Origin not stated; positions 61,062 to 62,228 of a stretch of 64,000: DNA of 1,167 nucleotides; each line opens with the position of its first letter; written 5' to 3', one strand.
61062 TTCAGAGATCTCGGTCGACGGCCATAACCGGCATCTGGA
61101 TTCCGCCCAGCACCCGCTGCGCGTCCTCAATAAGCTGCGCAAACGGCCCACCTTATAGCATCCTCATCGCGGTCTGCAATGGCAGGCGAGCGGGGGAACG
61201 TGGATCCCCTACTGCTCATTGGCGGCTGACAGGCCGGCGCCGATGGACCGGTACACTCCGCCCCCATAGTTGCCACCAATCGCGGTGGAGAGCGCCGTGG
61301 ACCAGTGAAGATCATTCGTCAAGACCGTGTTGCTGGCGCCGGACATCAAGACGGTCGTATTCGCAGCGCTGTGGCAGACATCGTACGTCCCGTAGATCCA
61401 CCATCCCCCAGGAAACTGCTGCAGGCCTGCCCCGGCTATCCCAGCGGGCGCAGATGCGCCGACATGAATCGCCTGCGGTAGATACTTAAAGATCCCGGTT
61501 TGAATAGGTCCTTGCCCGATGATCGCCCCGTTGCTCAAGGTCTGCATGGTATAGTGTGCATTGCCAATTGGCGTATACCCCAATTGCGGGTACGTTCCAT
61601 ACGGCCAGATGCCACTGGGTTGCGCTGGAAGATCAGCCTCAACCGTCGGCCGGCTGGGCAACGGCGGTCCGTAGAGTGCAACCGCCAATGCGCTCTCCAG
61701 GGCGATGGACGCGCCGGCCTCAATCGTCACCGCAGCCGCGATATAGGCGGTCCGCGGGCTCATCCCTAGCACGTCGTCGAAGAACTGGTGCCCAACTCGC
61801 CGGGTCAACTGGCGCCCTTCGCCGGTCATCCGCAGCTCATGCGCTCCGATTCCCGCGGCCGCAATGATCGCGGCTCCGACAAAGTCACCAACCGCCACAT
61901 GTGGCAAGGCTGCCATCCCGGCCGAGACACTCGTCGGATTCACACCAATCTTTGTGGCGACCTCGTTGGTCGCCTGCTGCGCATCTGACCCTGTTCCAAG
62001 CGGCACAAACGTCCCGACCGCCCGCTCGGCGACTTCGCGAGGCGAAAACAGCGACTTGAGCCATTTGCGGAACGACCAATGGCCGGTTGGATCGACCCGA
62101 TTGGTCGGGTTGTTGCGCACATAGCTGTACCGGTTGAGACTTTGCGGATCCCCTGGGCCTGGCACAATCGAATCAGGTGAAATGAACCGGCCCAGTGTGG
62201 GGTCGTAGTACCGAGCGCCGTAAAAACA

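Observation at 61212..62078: Rhs toxin with an unrecognised, hydrophobic/Gly-rich 289-aa C-terminal domain and no obvious immunity gene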

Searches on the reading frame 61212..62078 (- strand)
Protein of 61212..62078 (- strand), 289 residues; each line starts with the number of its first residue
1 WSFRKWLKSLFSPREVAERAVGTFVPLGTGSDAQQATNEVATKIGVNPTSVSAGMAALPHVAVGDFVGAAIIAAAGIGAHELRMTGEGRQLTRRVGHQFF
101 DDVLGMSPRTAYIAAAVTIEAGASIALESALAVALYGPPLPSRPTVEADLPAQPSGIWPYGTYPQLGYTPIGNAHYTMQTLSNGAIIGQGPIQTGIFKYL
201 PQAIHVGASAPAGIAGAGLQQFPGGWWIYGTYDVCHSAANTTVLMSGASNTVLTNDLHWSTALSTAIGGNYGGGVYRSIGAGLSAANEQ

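Call 4: search_protein_families(library=pfam, proteins=[window:61212-62078:-], max_evalue=0.1)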
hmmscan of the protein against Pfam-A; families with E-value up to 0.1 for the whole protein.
window:61212-62078:- (289 aa): 0 families

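Call 8: search_protein_families(library=ncbifam, proteins=[window:61212-62078:-], max_evalue=1)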
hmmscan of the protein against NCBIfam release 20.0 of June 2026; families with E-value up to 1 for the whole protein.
window:61212-62078:- (289 aa): 0 families

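Call 9: search_solved_structures(query=window:61212-62078:-, max_evalue=10)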
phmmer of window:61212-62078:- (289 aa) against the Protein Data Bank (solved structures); distinct sequences matched with E-value up to 10: 1.
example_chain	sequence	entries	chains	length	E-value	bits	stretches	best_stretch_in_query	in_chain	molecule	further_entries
6n6q_A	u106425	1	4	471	1.2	11.8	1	127-207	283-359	Cytochrome P450 (CYP102L1)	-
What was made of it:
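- Checked: No Pfam, NCBIfam or PDB-sequence match was found for the tail (calls 4, 8, 9).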

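Call 10: find_homologous_proteins(query=window:61212-62078:-, max_evalue=0.01)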
Query window:61212-62078:- (289 aa): 1 proteins with E <= 0.01 among 8000 candidates.
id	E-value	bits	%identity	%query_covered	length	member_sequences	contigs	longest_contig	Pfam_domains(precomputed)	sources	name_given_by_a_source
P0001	8.4e-60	221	43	100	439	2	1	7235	PF25023.2,PF03527.21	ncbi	-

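Call 15: find_encoding_contigs(protein=P0001, flank=10000)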
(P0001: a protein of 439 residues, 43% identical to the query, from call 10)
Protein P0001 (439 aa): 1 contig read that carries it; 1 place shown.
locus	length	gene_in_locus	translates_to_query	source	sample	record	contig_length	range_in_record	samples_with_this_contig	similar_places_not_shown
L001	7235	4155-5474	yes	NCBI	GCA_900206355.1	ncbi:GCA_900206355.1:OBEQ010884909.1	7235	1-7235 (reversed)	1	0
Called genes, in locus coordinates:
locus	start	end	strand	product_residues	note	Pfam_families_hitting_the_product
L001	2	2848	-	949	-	?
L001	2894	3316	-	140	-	PF01022:HTH_5, PF12840:HTH_20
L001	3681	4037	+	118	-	-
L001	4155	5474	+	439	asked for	PF25023:TEN_YD-shell, PF03527:RHS (weak)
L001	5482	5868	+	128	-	-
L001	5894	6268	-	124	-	PF00072:Response_reg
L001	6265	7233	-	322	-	?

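Call 18: search_protein_families(library=pfam, proteins=[L001:5464-5865:+, L001:3681-4034:+, L001:2-2848:-], max_evalue=0.1)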
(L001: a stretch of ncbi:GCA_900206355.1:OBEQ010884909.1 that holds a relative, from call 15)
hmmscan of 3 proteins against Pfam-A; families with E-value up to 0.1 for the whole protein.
L001:5464-5865:+ (134 aa): 1 family
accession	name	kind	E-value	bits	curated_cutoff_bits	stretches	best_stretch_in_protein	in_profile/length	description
PF04355.18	BamE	-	0.003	17.8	23.2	1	65-84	12-31/71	Outer membrane protein assembly factor BamE domain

L001:3681-4034:+ (118 aa): 0 families

L001:2-2848:- (949 aa): 3 families
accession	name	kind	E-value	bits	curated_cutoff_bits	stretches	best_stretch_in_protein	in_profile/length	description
PF00310.26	GATase_2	-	4.5e-178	592.7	19.9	1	17-435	1-420/420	Glutamine amidotransferases class-II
PF04898.20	Glu_syn_central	-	4.6e-113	377.7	22.8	1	466-748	2-276/277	Glutamate synthase central domain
PF01645.23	Glu_synthase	-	6.5e-35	121.4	20.4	1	806-949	1-142/369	Conserved region in glutamate synthase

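Call 20: search_protein_representatives(alignment_id=A1)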
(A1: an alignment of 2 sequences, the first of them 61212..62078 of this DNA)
Query: 2 sequences, 293 profile positions. Proteins with E-value up to 0.001 (for the whole library): 88; up to 1e-10: 47; up to 1e-30: 10. The best 88 are listed.
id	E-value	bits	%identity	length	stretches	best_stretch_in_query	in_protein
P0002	1.9e-163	559.2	-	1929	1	1-292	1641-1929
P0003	2.1e-84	299.7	-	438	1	1-289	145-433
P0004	1.1e-49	185.7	-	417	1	49-291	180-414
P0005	3.3e-39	151.4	-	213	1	94-291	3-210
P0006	2.7e-36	141.8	-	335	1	72-291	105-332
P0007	2.3e-35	138.7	-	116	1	175-291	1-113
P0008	2.9e-34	135.1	-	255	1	74-286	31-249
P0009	1.3e-32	129.7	-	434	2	1-137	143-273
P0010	1.3e-31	126.4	-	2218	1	70-291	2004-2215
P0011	6.2e-31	124.2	-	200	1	99-286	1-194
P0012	2.5e-28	115.7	-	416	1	72-291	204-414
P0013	5.5e-26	108.0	-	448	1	69-291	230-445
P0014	7.0e-26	107.6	-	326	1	70-290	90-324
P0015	7.6e-26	107.5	-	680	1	72-290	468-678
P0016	4.3e-25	105.0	-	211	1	94-291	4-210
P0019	1.0e-24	103.8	-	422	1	1-132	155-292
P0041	2.8e-12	62.9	-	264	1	35-134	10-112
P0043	6.6e-12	61.8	-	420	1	34-135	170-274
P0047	3.2e-11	59.5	-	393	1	15-134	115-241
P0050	2.6e-10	56.5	-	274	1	36-133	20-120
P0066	1.2e-07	47.8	-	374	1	40-128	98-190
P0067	1.3e-07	47.7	-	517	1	67-143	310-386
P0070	9.3e-07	44.8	-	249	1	72-136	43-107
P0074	5.2e-06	42.4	-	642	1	54-133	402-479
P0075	8.6e-06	41.7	-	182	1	71-129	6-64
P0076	9.6e-06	41.5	-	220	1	64-141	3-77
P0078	2.1e-05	40.4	-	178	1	69-139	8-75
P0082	1.2e-04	37.9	-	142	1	75-143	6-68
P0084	1.9e-04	37.3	-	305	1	62-135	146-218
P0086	3.0e-04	36.6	-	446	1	74-130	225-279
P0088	4.9e-04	35.9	-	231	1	67-140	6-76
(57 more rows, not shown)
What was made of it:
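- Checked: There are 88 representative proteins with E<=1e-3 and 10 with E<=1e-30 among 1.84 billion representatives (call 20).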

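Call 31: find_related_loci(query=A3, collection=genome_contigs, flank=8000)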
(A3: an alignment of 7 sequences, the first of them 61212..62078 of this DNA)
Query A3 (289 aa) in genome_contigs; peptide patterns used: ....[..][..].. (x = any residue, [..] = any of these).
116 stretches matched a pattern; 4 encode a relative of the query (tblastn E <= 1e-3); 4 distinct loci.
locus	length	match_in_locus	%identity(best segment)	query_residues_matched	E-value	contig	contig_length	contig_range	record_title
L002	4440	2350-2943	36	85-288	4e-29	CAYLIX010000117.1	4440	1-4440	MAG TPA_asm: uncultured Planctomycetia bacterium isolate SRP077602_co2_141 genome assembly, contig: NODE_29221_length_44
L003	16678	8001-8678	36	75-288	4e-25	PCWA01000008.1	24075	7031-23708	MAG: Candidatus Omnitrophica bacterium CG11_big_fil_rev_8_21_14_0_20_42_13 CG11_8_21_14_0.20_scaffold_1199_c, whole geno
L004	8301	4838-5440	28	85-284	5e-11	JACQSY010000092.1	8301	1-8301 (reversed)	MAG: Acidobacteria bacterium isolate NC_groundwater_1397_Ag_S-0.65um_54_40 S_p65_S5_coassembly_k141_3452786, whole genom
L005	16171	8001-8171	43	85-145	2e-8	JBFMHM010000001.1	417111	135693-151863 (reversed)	MAG: Candidatus Omnitrophota bacterium isolate MAG323 MAG323_1, whole genome shotgun sequence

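Call 34: find_encoding_contigs(protein=P0002, flank=10000)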
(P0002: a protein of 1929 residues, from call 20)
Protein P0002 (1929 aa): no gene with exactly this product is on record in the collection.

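Call 35: predict_structure(alignment_id=A2)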
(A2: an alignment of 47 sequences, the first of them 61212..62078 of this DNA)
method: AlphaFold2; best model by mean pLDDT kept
length: 289 residues; sequences in the alignment: 47
mean_pLDDT: 86.8   pTM: 0.82
mean pLDDT of the five models: 86.8, 86.2, 86.1, 85.9, 83.6
residues with pLDDT >= 90: 175; 70-90: 78; 50-70: 23; < 50: 13
segments of 3 or more residues with pLDDT < 50: 20-27, 171-173
pLDDT, mean of each block of 10 residues (from residue 1): 61 58 48 76 86 92 93 96 97 98 98 98 97 96 92 90 79 68 92 86 91 85 85 92 95 88 94 94 94
secondary structure, 60 per line:
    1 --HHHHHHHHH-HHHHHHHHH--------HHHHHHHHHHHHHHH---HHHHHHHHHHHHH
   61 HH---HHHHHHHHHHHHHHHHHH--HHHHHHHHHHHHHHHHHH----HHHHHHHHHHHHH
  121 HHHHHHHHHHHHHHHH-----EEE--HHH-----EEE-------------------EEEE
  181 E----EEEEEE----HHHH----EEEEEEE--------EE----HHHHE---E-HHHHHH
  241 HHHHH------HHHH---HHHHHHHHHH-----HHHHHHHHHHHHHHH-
elements in order: H3-11 H13-21 H30-44 H48-62 H66-83 H86-103 H108-136 E142-144 E155-157 E177-181 E186-191 H196-199 E204-210 H225-228 H235-245 H252-255 H259-268 H274-288
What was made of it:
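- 61938..62078 (-): Tip residues 1-47: an amphipathic linker (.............…) shared only with the closest relatives (P0001, P0003, P0009, P0019). Low pLDDT of 48-76 (call 35).
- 61671..61937 (-): N-module (tip residues 48-136): four Ala/Gly-rich hydrophobic helices carrying the TGEGR (61812-61826) and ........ (61761-61784) motifs. The module is also found fused to other C-terminal tips. AlphaFold helices 48-62, 66-83, 86-103 and 108-136 with pLDDT 92-98 (call 35).
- On Papain-like / NlpC-P60 / PPPDE (permuted) Cys-His hydrolases: The secondary-structure positions fit: Cys235 at the start of helix 235-245 and His205 in strand 204-210 (call 35).
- The whole tip models at pLDDT 86.8 and pTM 0.82, with His205 in strand 204-210 and Cys235 at the start of helix 235-245 (call 35). 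AlphaFold packs the helices with the C-module into one confident globule (call 35). The model is confident (call 35).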

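Call 38: fold_search(model_id=the predicted structure, library=pdb)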
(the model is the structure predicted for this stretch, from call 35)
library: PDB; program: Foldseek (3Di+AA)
matches with E <= 10: 9; with E <= 0.001: 0
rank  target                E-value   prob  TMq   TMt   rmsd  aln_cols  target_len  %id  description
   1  5dzt                  3.5e+00  0.03  0.14  0.06  13.6       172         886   10  Crystal structure of class II lanthipeptide synthetase CylM in complex with AMP (released 2015-10-14)
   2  4u9b                  6.6e+00  0.04  0.11  0.17  18.4       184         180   10  Crystal structure of an H-NOX protein from S. oneidensis in the Fe(II)NO ligation state (released 2014-10-01)
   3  9qx5                  7.6e+00  0.01  0.12  0.04  22.1       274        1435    9  Cryo-EM structure of the C. elegans UBR4/KCMF1 complex (side focused refinement) (released 2025-09-03)
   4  5efy_C                8.0e+00  0.02  0.12  0.16  16.4       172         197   14  Apo-form of SCO3201 (released 2016-11-16)
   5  6c4u_D                8.4e+00  0.03  0.07  0.15   9.5        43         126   19  Engineered FHA with Myc-pTBD peptide (released 2018-05-30)
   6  6c4u_C                8.4e+00  0.03  0.07  0.15   9.5        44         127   23  Engineered FHA with Myc-pTBD peptide (released 2018-05-30)
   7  9dum_H                8.4e+00  0.01  0.12  0.07  13.0       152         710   11  Human PELP1-WDR18-TEX10 complex (released 2025-04-30)
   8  7rr8_C                9.7e+00  0.04  0.16  0.06   9.7       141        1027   16  Multidrug efflux pump subunit AcrB (released 2022-08-17)
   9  2kil_MODEL_1_A        9.7e+00  0.02  0.11  0.17  17.0       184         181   10  NMR structure of the H103G mutant SO2144 H-NOX domain from Shewanella oneidensis in the Fe(II)CO ligation stat (released 2009-11-17)

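Call 42: search_protein_families(library=pfam, proteins=[L003:8674-9126:+, L002:2983-3813:+, L005:8656-9336:+, L003:6688-7074:+, P0019, P0043, P0047, P0066, P0070, P0074], max_evalue=0.05)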
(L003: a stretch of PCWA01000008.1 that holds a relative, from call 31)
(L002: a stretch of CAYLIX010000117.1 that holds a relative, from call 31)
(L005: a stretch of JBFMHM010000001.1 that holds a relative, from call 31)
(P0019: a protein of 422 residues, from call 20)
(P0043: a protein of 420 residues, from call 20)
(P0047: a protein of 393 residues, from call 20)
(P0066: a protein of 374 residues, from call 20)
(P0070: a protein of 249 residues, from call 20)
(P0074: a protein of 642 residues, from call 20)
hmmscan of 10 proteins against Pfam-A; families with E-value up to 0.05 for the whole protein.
L003:8674-9126:+ (151 aa): 1 family
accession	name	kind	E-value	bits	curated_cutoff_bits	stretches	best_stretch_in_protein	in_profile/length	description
PF12537.13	GPHR_N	-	0.022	15.3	22.1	0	21-51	21-50/68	The Golgi pH Regulator (GPHR) Family N-terminal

L002:2983-3813:+ (277 aa): 0 families

L005:8656-9336:+ (227 aa): 1 family
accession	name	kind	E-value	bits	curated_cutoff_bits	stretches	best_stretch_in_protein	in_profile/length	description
PF03544.19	TonB_C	-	0.0019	19.1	24.6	1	147-216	4-68/79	Gram-negative bacterial TonB protein C-terminal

L003:6688-7074:+ (129 aa): 0 families

P0019 (422 aa): 1 family
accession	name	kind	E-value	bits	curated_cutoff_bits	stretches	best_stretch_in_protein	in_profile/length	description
PF03527.20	RHS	-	0.022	15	27.9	1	41-75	1-35/38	RHS protein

P0043 (420 aa): 1 family
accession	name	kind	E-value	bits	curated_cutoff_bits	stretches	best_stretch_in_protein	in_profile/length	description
PF03527.20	RHS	-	0.00081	19.6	27.9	1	37-70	1-34/38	RHS protein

P0047 (393 aa): 1 family
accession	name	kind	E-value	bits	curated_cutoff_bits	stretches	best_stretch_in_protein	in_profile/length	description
PF03527.20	RHS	-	0.0046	17.2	27.9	1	6-37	3-34/38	RHS protein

P0066 (374 aa): 0 families

P0070 (249 aa): 1 family
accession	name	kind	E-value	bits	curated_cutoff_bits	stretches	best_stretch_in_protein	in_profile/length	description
PF05903.20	Peptidase_C97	-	0.023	15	29.2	1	210-244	85-119/151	PPPDE putative peptidase domain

P0074 (642 aa): 1 family
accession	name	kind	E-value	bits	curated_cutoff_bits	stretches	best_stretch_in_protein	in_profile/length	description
PF25023.1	TEN_YD-shell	-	0.0016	17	50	1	263-365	791-891/909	Teneurin YD-shell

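Call 43: fold_search(model_id=the predicted structure, library=viral)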
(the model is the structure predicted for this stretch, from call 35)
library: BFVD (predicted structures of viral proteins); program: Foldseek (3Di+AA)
matches with E <= 10: 59; with E <= 0.001: 0
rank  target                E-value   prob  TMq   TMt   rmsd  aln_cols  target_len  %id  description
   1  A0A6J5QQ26            1.4e+00  0.04  0.12  0.07  14.5       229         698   14  Peptidase M23 [uncultured Caudovirales phage]
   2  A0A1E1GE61            1.9e+00  0.06  0.15  0.20  20.4       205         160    8  (no name in the UniProt tables at hand)
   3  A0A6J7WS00            2.9e+00  0.07  0.12  0.05  16.5       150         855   17  Uncharacterized protein [uncultured Caudovirales phage]
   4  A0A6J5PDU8            3.1e+00  0.08  0.10  0.23  14.9       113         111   14  Uncharacterized protein [uncultured Caudovirales phage]
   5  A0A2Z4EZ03            3.1e+00  0.04  0.12  0.09  15.7       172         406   14  (no name in the UniProt tables at hand)
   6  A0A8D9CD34            3.6e+00  0.04  0.10  0.10  14.9       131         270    9  Uncharacterized protein [uncultured marine phage]
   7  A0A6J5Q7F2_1          4.1e+00  0.02  0.10  0.05  17.4       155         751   15  Nudix_Hydrolase domain containing protein [uncultured Caudovirales phage]
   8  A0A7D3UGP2            4.3e+00  0.02  0.11  0.17  15.4       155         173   11  (no name in the UniProt tables at hand)
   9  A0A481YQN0            4.5e+00  0.08  0.10  0.03   9.4        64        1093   17  Uncharacterized protein [Pithovirus LCDPAC02]
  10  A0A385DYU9            4.5e+00  0.02  0.13  0.13  22.1       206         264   16  Minor tail protein [Gordonia phage Phistory]
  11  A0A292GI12            4.5e+00  0.01  0.09  0.12  18.9       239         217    9  (no name in the UniProt tables at hand)
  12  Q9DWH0                4.8e+00  0.07  0.10  0.09  10.9        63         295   14  PR23 [Rat cytomegalovirus (strain Maastricht)]
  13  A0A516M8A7            4.8e+00  0.04  0.12  0.19  13.2       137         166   12  (no name in the UniProt tables at hand)
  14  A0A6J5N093            4.8e+00  0.02  0.12  0.08  13.5       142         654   18  Bacteriophage lambda, GpH, tail tape measure, C-terminal [uncultured Caudovirales phage]
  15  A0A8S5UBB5            4.8e+00  0.02  0.12  0.14  15.1       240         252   13  Uncharacterized protein [Caudovirales sp. ctcT39]
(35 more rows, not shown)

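Call 44: find_related_loci(query=A3, collection=metagenome_contigs, flank=6000)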
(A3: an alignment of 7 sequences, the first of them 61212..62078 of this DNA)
Query A3 (289 aa) in metagenome_contigs; peptide patterns used: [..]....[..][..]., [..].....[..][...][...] (x = any residue, [..] = any of these).
600 stretches matched a pattern (row limit reached: there are more); 12 encode a relative of the query (tblastn E <= 1e-3); 12 distinct loci.
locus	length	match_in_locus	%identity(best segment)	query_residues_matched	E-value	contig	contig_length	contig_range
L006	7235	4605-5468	43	1-289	1e-62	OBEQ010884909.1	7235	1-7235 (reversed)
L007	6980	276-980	34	66-288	3e-29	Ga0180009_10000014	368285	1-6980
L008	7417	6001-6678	36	75-288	6e-25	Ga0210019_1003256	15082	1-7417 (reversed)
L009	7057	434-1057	36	85-289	2e-24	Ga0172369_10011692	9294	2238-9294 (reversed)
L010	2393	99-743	31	85-289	2e-23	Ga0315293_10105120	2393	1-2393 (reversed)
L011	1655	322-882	31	85-267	7e-18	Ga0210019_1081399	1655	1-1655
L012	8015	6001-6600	33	85-273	1e-17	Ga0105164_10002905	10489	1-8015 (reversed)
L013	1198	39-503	35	142-288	2e-17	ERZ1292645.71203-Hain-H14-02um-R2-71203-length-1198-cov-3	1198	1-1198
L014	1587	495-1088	27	88-285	6e-14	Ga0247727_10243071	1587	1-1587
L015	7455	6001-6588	68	85-275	3e-10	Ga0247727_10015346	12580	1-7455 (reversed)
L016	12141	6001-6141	49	85-131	2e-9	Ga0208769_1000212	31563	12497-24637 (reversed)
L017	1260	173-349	41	228-285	2e-8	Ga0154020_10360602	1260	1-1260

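Call 51: search_solved_structures(query=A2, max_evalue=10)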
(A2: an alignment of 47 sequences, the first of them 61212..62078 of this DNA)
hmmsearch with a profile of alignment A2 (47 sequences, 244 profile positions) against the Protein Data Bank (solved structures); distinct sequences matched with E-value up to 10: 1.
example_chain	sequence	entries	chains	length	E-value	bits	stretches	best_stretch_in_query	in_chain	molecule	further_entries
2x5f_A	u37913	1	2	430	0.22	14.6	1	101-198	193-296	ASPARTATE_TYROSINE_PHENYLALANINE PYRIDOXAL-5' PHOSPHATE-DEPENDENT AMINOTRANSFERASE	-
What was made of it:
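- Closest known: Tse5-CT of Pseudomonas aeruginosa. Different: There is no sequence match (calls 9, 51).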

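Call 52: search_protein_families(library=pfam, alignment_id=A2, max_evalue=0.5)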
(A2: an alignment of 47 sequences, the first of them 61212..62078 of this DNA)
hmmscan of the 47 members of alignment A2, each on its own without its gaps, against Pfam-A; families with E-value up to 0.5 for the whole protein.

A. member 1, window:61212-62078:- (289 aa): 0 families

B. families by the number of members that match (of 47 scanned): 7 families
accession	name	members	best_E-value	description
PF13727.12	CoA_binding_3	1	0.021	CoA-binding domain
PF07306.16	DUF1455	1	0.05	Protein of unknown function (DUF1455)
PF06596.16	PsbX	1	0.052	Photosystem II reaction centre X protein (PsbX)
PF17805.7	AsnC_trans_reg2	1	0.088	AsnC-like ligand binding domain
PF21724.2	DUF6861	1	0.11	Family of unknown function (DUF6861)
PF20990.2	DUF2207_C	1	0.13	Predicted membrane protein (DUF2207) C-terminal domain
PF03982.18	DAGAT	1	0.21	Diacylglycerol acyltransferase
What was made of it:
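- Tried and rejected: Pfam, NCBIfam and PDB sequence or profile searches of the tip and of all 47 aligned relatives found nothing (calls 4, 8, 9, 51, 52).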

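Call 62: find_encoding_contigs(protein=P0003, flank=5000, max_places=2)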
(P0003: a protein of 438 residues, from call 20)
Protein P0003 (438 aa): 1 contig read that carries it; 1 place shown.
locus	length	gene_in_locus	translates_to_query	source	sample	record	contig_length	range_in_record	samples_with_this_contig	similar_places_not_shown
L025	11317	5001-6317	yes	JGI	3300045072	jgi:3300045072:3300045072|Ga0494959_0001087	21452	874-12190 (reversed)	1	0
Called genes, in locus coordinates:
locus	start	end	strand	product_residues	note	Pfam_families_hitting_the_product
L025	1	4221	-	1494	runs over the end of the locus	PF00310:GATase_2, PF04898:Glu_syn_central, PF01645:Glu_synthase, PF01493:GXGXG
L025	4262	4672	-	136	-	PF12840:HTH_20, PF01022:HTH_5, PF12802:MarR_2 (weak)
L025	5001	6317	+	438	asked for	PF25023:TEN_YD-shell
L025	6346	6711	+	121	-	-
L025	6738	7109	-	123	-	PF00072:Response_reg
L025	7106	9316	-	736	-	PF16927:HisKA_7TM, PF01590:GAF, PF13185:GAF_2, PF13492:GAF_3, PF02518:HATPase_c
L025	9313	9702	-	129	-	PF00072:Response_reg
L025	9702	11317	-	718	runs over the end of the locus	PF16927:HisKA_7TM, PF01590:GAF, PF13185:GAF_2, PF13492:GAF_3, PF02518:HATPase_c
